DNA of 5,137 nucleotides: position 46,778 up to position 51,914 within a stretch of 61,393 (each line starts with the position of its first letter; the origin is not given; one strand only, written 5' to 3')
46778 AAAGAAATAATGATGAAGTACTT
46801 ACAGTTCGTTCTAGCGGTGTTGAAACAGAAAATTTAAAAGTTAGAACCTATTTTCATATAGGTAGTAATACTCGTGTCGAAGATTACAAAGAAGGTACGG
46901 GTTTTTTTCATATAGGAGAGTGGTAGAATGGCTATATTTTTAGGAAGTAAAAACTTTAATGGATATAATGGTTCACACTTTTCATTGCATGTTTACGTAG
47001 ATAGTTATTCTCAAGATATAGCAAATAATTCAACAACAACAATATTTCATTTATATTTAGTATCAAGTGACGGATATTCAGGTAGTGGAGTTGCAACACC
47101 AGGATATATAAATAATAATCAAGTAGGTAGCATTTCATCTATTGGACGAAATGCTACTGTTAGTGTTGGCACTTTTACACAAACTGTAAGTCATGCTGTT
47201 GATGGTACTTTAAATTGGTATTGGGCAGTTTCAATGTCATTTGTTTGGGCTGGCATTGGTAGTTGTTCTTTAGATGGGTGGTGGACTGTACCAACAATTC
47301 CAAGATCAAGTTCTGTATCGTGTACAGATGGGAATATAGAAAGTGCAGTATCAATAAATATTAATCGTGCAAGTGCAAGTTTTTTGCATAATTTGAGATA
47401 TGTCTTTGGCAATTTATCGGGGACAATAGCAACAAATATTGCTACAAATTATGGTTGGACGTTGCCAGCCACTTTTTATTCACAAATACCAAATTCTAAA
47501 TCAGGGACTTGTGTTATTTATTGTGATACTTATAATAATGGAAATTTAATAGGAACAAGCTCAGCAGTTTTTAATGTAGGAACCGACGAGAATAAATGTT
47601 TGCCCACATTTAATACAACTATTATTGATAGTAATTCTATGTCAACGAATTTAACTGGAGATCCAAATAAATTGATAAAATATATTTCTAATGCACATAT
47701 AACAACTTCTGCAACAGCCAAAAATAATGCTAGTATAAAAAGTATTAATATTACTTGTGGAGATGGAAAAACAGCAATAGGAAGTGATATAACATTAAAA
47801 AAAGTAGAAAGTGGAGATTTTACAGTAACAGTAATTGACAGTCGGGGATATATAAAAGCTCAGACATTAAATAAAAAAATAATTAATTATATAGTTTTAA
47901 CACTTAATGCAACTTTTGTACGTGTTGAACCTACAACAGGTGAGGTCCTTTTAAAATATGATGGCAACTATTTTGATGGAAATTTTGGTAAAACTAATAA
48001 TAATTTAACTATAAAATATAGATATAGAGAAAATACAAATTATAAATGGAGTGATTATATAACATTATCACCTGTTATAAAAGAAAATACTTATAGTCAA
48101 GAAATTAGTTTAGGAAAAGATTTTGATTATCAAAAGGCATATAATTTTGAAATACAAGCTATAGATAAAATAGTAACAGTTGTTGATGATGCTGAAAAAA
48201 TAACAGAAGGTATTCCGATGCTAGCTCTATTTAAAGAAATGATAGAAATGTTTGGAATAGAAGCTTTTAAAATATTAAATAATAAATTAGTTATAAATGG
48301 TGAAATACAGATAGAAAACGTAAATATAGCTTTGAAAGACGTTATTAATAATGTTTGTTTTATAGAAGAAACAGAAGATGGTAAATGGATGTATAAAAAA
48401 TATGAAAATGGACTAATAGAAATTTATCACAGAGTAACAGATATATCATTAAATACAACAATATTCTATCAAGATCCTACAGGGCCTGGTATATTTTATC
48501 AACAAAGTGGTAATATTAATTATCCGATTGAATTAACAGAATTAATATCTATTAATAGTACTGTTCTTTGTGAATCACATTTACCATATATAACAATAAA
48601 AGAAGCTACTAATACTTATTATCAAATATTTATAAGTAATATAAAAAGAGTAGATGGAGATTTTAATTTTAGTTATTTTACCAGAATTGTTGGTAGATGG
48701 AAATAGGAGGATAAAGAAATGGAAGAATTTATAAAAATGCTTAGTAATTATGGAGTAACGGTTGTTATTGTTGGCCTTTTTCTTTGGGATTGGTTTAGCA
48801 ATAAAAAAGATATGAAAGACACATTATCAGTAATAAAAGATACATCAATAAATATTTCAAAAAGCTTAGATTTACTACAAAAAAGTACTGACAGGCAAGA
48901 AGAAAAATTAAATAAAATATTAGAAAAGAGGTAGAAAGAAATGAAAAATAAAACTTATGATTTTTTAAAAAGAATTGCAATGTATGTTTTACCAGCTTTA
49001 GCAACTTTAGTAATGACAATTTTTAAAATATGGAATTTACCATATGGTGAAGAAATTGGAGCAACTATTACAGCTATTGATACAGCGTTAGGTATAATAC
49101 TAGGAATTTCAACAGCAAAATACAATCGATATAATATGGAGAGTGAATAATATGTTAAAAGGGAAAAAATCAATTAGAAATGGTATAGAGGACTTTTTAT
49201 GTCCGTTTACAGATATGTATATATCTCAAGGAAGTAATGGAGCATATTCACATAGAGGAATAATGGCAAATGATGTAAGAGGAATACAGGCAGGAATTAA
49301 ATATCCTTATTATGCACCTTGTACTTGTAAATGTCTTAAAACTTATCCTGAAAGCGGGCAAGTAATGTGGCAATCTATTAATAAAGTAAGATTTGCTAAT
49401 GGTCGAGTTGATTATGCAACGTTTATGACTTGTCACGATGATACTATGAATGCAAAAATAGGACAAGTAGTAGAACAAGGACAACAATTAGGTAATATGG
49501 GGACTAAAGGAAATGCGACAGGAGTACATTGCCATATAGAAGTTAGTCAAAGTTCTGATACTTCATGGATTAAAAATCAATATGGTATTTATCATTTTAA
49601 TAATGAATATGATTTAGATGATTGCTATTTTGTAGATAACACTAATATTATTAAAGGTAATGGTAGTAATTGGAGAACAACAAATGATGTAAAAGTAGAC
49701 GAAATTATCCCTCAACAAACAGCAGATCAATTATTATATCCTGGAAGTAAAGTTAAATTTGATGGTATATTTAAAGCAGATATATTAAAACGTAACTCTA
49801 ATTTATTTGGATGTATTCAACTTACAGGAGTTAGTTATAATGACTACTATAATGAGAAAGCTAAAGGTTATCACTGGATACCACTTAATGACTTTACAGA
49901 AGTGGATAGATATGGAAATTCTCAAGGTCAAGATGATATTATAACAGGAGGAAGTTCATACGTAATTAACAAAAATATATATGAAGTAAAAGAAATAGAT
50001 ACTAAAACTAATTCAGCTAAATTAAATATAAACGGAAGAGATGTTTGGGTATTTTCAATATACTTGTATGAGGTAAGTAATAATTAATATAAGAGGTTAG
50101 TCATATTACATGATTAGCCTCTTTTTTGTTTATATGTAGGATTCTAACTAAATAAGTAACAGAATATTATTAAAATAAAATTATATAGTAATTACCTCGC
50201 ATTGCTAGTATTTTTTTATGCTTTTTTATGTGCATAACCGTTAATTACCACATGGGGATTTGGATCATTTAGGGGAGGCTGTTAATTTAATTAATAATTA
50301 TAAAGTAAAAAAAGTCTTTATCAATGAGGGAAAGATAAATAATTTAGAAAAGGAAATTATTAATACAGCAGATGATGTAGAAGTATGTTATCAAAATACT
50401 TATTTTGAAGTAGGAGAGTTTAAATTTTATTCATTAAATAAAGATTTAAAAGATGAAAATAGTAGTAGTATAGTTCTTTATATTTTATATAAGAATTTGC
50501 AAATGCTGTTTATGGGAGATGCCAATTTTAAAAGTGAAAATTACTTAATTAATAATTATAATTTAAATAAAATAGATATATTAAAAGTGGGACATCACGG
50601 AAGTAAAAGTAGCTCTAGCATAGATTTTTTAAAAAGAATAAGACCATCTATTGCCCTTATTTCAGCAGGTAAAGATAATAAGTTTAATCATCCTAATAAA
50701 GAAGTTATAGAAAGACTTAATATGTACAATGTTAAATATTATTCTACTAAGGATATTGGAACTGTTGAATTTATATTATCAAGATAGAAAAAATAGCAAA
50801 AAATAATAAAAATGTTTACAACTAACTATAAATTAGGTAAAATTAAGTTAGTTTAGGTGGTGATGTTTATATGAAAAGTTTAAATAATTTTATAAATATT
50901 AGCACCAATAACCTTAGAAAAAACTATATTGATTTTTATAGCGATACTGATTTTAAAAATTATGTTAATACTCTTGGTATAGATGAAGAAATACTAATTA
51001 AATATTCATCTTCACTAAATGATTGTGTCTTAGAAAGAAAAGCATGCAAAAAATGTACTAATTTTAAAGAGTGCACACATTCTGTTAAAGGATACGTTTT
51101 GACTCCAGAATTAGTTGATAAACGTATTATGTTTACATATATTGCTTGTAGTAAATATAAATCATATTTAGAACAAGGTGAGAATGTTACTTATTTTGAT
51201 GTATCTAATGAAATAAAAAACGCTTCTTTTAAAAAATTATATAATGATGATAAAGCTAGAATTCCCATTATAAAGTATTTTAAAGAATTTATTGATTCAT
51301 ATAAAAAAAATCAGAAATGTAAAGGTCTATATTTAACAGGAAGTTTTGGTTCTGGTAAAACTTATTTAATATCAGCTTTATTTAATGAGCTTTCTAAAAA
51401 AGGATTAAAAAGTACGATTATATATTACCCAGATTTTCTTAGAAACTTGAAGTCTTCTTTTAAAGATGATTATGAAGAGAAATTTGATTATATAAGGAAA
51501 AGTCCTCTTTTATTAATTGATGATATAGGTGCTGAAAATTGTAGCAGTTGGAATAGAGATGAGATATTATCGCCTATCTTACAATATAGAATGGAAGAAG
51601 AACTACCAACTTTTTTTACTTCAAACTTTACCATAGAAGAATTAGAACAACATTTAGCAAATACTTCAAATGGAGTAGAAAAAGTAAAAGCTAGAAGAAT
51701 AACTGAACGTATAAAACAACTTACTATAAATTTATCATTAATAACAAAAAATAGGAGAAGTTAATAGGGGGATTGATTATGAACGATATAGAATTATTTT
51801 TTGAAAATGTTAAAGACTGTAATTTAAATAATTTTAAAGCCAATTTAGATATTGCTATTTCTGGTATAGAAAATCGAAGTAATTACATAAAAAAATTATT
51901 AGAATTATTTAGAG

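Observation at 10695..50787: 38-kb prophage splits comEC at its metallo-beta-lactamase motif; precise excision rebuilds an in-frame gene (candidate phage regulatory switch on DNA uptake)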

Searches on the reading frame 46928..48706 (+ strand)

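Call 8: search_protein_families(library=phrogs, proteins=[window:46928-48706:+])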
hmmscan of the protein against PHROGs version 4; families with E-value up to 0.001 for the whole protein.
window:46928-48706:+ (592 aa): 2 families
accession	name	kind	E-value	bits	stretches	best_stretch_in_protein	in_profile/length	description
phrog_372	-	tail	1.9e-70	239.4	1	10-493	7-503/743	tail protein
phrog_18627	-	tail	4.8e-33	115.8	1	10-275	9-277/317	tail protein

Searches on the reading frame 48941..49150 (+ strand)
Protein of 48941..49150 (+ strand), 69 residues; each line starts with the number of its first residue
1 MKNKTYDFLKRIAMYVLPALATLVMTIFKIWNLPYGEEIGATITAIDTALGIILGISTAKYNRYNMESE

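Call 24: search_protein_families(library=phrogs, proteins=[window:48941-49150:+])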
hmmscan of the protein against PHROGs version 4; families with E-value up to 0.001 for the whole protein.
window:48941-49150:+ (69 aa): 3 families
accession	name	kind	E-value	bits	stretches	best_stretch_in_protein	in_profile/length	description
phrog_881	-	lysis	3.8e-18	66.3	1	1-63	3-65/68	holin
phrog_9233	-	lysis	5e-15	56.7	1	3-65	16-78/124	holin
phrog_13239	-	unknown function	6.4e-11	43.7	1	2-64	20-82/138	-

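Call 25: find_encoding_contigs(protein=window:48941-49150:+, flank=4000, max_places=10)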
Protein window:48941-49150:+ (69 aa): 9 contigs read that carry it; 4 places shown.
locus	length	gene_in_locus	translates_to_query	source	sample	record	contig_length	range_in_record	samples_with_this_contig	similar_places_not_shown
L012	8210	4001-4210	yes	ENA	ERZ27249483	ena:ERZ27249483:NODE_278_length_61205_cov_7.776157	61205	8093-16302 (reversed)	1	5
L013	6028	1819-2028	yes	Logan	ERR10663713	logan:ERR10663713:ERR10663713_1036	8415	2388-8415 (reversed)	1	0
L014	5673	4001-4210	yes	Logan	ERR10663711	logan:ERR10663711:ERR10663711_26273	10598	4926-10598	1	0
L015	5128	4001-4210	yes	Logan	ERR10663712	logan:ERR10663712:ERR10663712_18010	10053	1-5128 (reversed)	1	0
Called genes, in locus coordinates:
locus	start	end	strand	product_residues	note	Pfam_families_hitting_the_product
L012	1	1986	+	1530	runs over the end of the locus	PF06605:Prophage_tail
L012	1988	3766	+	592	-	PF05895:DUF859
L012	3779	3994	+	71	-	-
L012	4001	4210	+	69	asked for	PF16938:Phage_holin_Dp1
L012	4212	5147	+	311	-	PF01551:Peptidase_M23 (weak)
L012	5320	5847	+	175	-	-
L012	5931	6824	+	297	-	PF03969:AFG1_ATPase (weak), PF00308:Bac_DnaA (weak), PF01695:IstB_IS21 (weak)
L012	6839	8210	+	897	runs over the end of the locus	-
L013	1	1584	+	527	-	?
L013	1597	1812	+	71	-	-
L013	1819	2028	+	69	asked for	PF16938:Phage_holin_Dp1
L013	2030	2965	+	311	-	PF01551:Peptidase_M23 (weak)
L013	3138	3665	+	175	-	-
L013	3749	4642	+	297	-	PF03969:AFG1_ATPase (weak), PF00308:Bac_DnaA (weak), PF01695:IstB_IS21 (weak)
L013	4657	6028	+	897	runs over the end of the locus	-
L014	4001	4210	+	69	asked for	PF16938:Phage_holin_Dp1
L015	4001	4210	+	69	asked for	PF16938:Phage_holin_Dp1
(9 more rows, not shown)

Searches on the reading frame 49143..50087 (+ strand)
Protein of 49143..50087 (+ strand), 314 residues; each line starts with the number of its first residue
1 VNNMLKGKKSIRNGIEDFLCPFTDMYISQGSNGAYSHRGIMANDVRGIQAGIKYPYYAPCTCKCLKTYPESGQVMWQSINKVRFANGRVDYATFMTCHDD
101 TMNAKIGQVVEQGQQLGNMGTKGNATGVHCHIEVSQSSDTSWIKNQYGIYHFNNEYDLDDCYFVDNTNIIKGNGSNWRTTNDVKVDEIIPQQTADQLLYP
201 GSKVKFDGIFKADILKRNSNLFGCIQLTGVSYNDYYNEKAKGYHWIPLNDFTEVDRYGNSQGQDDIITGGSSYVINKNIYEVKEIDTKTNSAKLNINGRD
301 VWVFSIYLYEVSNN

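Call 8: search_protein_families(library=phrogs, proteins=[window:49143-50087:+])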
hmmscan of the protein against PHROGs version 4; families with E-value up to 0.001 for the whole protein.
window:49143-50087:+ (314 aa): 10 families
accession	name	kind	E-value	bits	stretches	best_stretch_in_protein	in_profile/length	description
phrog_11037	-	unknown function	2.3e-34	120.2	1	10-186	163-335/365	-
phrog_9066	-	lysis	1.3e-20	74.7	1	4-183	1-173/413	endolysin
phrog_3578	-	lysis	9.3e-07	29.6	1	101-137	303-339/405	endolysin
phrog_1067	-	head and packaging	1.8e-06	27.7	1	98-146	808-859/991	minor head protein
phrog_7767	-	other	4.8e-06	27.4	1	93-141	65-112/194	metallo-endopeptidase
phrog_14988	-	other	1.1e-05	26.2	1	97-152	89-144/272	peptidase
phrog_6700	-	lysis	1.5e-05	23.1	1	98-154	2676-2730/2898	endolysin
phrog_28672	-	other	3e-05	23.8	1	39-136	285-375/397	metallo-endopeptidase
phrog_10030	-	tail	4.9e-05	21.8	1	97-149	1968-2019/2105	tail length tape measure protein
phrog_28089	-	lysis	0.00056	18.8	0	48-137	595-683/1141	endolysin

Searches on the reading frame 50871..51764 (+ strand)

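Call 6: search_protein_families(library=pfam, proteins=[window:50871-51764:+])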
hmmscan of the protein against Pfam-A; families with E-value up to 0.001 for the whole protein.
window:50871-51764:+ (297 aa): 7 families
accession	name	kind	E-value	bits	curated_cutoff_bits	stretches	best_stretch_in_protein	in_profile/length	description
PF01695.23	IstB_IS21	-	3.7e-08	33.6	24.1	1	151-263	93-204/238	IstB-like ATP binding protein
PF03969.22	AFG1_ATPase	-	1.4e-06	28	27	1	110-179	19-90/361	AFG1-like ATPase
PF00308.24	Bac_DnaA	-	9.8e-06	26.3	23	1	148-252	32-138/162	Bacterial DnaA ATPAse domain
PF00004.35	AAA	-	0.00015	22.7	21.2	1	153-222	1-69/131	ATPase family associated with various cellular activities (AAA)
PF24883.2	NPHP3_N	-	0.00034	21.3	24.8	1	141-195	13-66/164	Nephrocystin 3, N-terminal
PF06309.17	Torsin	-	0.0005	20.6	27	0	127-185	31-88/127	Torsin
PF20720.3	nSTAND3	-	0.00086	19.5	27.2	0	139-219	6-74/155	Novel STAND NTPase 3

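Call 7: search_protein_families(library=ncbifam, proteins=[window:50871-51764:+])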
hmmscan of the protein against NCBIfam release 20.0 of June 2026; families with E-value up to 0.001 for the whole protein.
window:50871-51764:+ (297 aa): 14 families
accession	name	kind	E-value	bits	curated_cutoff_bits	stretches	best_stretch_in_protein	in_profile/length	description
NF006505.0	PRK08939.1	equivalog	1.1e-78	264.6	228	1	20-296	26-304/306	primosomal protein DnaI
NF005992.0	PRK08116.1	subfamily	1.7e-29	102.8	189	1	112-296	76-252/269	hypothetical protein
NF005304.0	PRK06835.1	equivalog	2.3e-15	56.5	215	1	30-261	72-296/330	ATP-binding protein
NF005378.0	PRK06921.1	subfamily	6.9e-14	51.6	207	1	110-258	73-229/266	hypothetical protein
NF038214.1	IS21_help_AAA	equivalog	4.6e-12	46.1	200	1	150-264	90-203/232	IS21-like element helper ATPase IstB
NF005931.1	PRK07952.1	equivalog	5.7e-10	39.2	357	1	116-263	67-215/246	replicative helicase loader DnaC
TIGR00362.1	DnaA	equivalog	3.7e-08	32.9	343.9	1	146-220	133-210/437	chromosomal replication initiator protein DnaA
NF040713.1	ZapE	equivalog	1.8e-07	30.7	140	1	144-261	46-165/344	cell division protein ZapE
NF001154.0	PRK00149.3-3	equivalog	4e-07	29.3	410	1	131-259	133-263/462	chromosomal replication initiator protein DnaA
NF009043.0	PRK12377.1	subfamily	7.2e-06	25.8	389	1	149-262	100-214/248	ATP-binding protein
TIGR03420.1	DnaA_homol_Hda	equivalog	1.9e-05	24.3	194.8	1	140-226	32-106/226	DnaA regulatory inactivator Hda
NF006616.1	PRK09183.1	subfamily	0.00023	20.6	300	1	153-264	103-214/253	IS21-like element helper ATPase IstB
NF009087.0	PRK12422.1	equivalog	0.00039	19.7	657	1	104-220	92-212/455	chromosomal replication initiator protein DnaA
NF003229.0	PRK04195.1-5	equivalog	0.00083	18.2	280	0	120-175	16-69/413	replication factor C large subunit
